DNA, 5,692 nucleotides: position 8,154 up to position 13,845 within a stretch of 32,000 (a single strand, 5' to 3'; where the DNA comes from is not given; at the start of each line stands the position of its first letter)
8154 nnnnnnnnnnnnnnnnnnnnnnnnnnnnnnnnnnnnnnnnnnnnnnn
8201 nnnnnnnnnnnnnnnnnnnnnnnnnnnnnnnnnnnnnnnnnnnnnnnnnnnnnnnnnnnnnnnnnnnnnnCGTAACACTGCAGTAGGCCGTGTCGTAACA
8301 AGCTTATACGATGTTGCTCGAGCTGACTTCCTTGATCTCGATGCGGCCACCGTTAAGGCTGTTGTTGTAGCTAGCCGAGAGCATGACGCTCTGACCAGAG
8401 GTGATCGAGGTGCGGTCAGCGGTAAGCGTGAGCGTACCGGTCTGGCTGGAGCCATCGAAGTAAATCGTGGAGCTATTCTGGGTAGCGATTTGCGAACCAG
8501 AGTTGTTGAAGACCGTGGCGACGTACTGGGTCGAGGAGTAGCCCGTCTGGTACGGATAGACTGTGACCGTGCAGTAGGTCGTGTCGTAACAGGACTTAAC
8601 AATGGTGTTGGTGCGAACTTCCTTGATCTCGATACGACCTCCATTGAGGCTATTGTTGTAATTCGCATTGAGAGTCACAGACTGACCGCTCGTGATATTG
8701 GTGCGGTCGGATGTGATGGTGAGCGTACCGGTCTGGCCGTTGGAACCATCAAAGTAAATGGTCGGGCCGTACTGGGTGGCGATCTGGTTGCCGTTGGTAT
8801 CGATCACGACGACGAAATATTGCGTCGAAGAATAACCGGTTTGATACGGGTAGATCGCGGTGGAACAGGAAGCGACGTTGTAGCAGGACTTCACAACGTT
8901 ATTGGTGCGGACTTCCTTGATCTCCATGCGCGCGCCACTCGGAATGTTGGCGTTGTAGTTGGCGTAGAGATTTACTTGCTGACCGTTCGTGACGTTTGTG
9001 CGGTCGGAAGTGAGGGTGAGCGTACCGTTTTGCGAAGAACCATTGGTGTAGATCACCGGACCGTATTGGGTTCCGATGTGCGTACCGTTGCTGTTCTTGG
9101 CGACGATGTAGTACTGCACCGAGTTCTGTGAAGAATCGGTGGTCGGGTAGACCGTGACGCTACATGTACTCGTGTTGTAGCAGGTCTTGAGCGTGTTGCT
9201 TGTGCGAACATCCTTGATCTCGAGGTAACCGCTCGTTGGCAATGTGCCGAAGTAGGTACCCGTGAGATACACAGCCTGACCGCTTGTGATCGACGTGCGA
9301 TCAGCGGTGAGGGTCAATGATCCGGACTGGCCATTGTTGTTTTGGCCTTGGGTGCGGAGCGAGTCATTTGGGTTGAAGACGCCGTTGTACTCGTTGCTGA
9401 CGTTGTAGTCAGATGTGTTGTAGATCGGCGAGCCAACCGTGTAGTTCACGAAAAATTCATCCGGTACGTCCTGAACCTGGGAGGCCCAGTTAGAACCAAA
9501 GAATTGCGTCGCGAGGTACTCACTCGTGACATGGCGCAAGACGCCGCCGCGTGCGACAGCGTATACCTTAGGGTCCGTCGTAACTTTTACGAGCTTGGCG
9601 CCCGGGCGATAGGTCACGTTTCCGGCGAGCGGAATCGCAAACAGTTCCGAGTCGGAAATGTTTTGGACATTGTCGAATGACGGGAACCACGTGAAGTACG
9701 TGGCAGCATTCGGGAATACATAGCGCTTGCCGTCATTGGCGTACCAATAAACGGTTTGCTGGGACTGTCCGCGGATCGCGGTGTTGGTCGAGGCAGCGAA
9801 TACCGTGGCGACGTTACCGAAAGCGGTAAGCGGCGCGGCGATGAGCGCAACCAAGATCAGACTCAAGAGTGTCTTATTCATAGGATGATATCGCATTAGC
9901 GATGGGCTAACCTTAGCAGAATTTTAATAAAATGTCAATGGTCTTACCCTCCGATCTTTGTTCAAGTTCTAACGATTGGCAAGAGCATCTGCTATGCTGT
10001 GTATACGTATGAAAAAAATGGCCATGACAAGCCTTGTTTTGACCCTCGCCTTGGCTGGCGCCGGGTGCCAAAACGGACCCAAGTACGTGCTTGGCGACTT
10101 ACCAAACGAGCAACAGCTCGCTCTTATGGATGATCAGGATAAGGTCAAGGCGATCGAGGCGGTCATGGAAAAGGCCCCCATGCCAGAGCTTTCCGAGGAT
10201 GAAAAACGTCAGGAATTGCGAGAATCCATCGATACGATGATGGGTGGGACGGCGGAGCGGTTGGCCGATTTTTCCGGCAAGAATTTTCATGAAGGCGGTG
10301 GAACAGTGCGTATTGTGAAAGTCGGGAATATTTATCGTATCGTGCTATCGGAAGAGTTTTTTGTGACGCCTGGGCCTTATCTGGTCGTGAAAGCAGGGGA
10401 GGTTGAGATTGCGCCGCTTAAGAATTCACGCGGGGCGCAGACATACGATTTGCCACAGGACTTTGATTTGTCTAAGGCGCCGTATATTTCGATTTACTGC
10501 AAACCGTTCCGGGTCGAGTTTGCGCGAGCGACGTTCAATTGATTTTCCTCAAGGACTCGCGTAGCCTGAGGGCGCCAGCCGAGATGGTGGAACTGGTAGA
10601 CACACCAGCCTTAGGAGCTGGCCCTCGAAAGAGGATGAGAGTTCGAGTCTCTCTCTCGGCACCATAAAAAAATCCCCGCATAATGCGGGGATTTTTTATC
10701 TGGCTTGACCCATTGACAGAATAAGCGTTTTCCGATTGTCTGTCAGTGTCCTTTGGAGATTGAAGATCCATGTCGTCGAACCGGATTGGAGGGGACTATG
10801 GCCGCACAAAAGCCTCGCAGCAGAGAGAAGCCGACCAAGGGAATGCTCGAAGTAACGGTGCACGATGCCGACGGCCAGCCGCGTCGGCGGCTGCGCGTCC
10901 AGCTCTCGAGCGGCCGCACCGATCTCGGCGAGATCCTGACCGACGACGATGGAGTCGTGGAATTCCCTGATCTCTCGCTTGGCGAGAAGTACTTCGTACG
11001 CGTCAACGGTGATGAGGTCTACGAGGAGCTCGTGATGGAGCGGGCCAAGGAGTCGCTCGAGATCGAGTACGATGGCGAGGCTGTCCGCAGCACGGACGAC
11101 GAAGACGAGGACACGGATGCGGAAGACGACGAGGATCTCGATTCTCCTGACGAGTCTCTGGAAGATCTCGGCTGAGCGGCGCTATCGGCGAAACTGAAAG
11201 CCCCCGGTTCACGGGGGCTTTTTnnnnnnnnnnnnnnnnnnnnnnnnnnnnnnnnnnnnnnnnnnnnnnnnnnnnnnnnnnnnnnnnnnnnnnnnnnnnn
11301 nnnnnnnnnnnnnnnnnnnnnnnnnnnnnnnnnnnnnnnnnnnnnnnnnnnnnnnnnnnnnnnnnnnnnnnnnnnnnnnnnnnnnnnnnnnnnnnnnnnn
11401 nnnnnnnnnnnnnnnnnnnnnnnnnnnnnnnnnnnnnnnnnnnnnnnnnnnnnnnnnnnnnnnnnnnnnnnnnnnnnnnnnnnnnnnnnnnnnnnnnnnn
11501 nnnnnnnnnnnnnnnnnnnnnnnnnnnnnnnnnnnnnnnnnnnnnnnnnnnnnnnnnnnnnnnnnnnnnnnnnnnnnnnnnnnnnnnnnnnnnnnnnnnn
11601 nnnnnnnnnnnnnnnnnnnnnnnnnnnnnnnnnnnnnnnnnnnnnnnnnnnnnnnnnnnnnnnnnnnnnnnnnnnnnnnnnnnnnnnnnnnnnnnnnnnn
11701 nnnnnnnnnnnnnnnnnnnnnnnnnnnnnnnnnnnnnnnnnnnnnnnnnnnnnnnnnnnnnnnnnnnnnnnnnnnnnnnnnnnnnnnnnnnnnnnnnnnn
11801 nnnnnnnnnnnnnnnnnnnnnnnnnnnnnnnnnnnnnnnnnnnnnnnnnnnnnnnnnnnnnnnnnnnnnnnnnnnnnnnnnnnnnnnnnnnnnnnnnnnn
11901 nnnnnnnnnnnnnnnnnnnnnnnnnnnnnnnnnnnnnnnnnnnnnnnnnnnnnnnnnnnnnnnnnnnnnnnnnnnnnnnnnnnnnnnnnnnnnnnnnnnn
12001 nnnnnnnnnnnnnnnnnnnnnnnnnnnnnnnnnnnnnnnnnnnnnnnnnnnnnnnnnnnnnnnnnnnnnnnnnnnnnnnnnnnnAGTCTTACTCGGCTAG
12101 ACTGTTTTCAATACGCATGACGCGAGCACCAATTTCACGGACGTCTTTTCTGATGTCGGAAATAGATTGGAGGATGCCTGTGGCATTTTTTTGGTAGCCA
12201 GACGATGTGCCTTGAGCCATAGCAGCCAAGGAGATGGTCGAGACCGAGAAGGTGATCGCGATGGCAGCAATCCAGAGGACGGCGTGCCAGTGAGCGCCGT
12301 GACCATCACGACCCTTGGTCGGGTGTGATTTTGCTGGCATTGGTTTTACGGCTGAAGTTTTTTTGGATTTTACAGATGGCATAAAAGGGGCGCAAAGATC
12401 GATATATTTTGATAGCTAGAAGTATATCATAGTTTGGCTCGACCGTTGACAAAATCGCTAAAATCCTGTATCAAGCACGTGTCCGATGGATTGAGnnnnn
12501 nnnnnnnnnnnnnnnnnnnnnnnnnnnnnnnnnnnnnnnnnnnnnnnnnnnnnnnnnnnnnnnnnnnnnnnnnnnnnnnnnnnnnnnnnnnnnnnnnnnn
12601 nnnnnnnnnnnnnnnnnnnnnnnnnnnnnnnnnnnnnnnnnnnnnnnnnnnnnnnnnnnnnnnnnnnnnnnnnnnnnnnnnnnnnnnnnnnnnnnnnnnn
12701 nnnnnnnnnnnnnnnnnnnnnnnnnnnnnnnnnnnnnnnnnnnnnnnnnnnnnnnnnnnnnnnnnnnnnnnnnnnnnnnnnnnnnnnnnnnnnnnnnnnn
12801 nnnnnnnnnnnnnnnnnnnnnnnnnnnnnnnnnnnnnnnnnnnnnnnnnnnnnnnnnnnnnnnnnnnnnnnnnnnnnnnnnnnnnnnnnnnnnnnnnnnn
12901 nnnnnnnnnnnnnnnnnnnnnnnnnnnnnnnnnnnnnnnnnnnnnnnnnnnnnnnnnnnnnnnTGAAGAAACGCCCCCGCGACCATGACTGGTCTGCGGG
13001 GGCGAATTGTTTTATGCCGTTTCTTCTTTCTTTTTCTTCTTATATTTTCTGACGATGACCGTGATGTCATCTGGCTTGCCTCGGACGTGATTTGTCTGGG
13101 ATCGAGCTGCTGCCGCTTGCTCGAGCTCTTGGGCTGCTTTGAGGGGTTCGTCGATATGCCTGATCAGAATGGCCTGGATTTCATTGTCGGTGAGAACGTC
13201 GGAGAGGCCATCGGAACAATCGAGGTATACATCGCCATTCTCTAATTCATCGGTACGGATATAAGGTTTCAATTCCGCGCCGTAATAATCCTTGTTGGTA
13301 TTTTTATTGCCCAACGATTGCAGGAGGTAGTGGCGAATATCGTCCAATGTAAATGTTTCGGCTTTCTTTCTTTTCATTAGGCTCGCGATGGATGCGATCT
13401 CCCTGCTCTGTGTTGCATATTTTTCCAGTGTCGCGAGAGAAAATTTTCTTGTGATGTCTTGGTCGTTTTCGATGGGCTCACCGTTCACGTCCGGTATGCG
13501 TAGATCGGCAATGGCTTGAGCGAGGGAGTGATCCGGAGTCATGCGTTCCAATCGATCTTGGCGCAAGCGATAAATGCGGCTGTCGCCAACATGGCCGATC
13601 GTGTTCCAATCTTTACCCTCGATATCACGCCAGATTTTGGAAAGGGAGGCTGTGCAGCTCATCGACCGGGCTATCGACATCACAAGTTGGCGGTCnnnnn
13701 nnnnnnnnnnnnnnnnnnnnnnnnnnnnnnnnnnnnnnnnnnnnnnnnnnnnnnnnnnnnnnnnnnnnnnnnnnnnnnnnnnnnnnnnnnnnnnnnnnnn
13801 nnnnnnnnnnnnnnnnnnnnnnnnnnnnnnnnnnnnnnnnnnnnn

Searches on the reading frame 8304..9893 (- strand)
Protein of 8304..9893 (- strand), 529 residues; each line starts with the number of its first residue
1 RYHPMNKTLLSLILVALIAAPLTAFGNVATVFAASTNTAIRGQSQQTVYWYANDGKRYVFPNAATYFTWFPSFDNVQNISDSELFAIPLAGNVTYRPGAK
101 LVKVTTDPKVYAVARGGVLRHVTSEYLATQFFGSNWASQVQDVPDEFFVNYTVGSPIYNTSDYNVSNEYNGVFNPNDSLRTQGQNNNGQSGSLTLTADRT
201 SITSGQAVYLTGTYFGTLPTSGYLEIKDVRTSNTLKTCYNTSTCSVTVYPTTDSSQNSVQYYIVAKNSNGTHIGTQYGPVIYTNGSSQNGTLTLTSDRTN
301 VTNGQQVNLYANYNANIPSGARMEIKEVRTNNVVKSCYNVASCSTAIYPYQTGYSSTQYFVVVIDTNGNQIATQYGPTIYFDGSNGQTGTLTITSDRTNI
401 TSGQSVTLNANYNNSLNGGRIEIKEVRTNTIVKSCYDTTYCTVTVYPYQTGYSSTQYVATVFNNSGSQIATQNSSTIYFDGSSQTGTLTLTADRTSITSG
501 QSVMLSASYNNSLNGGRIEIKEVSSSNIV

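Call 56: search_protein_families(library=pfam, proteins=[window:8304-9893:-], max_evalue=0.001)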
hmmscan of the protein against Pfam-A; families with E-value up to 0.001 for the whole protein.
window:8304-9893:- (529 aa): 2 families
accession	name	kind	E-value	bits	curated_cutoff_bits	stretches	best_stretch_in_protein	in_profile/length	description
PF06434.19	Aconitase_2_N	-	6.8e-07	29.6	27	0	262-319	86-141/204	Aconitate hydratase 2 N-terminus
PF16151.10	DUF4859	-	0.00044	20.6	22.6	0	365-413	66-113/120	Domain of unknown function (DUF4859)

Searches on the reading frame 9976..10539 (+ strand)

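Call 82: search_protein_families(library=pfam, proteins=[window:9976-10539:+], max_evalue=0.001)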
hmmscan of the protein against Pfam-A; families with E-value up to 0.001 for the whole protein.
window:9976-10539:+ (188 aa): 1 family
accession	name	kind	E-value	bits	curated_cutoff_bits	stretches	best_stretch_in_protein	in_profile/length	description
PF10517.14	DM13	-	2.2e-09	38.3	25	1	134-186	50-104/105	Electron transfer DM13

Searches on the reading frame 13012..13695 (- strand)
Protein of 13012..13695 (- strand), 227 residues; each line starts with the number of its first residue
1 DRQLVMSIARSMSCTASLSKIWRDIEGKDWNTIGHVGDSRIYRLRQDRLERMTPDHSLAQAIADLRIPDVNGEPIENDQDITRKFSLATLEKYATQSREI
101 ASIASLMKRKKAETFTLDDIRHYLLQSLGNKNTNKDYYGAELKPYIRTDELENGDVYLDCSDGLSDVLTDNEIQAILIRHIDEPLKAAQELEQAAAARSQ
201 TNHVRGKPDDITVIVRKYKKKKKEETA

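Call 56: search_protein_families(library=pfam, proteins=[window:13012-13695:-], max_evalue=0.001)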
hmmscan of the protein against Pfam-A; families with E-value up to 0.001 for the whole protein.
window:13012-13695:- (227 aa): 1 family
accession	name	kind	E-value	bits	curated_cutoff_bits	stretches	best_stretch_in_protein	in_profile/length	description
PF00481.26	PP2C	-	6e-06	26.5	20.3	1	32-202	115-253/255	Protein phosphatase 2C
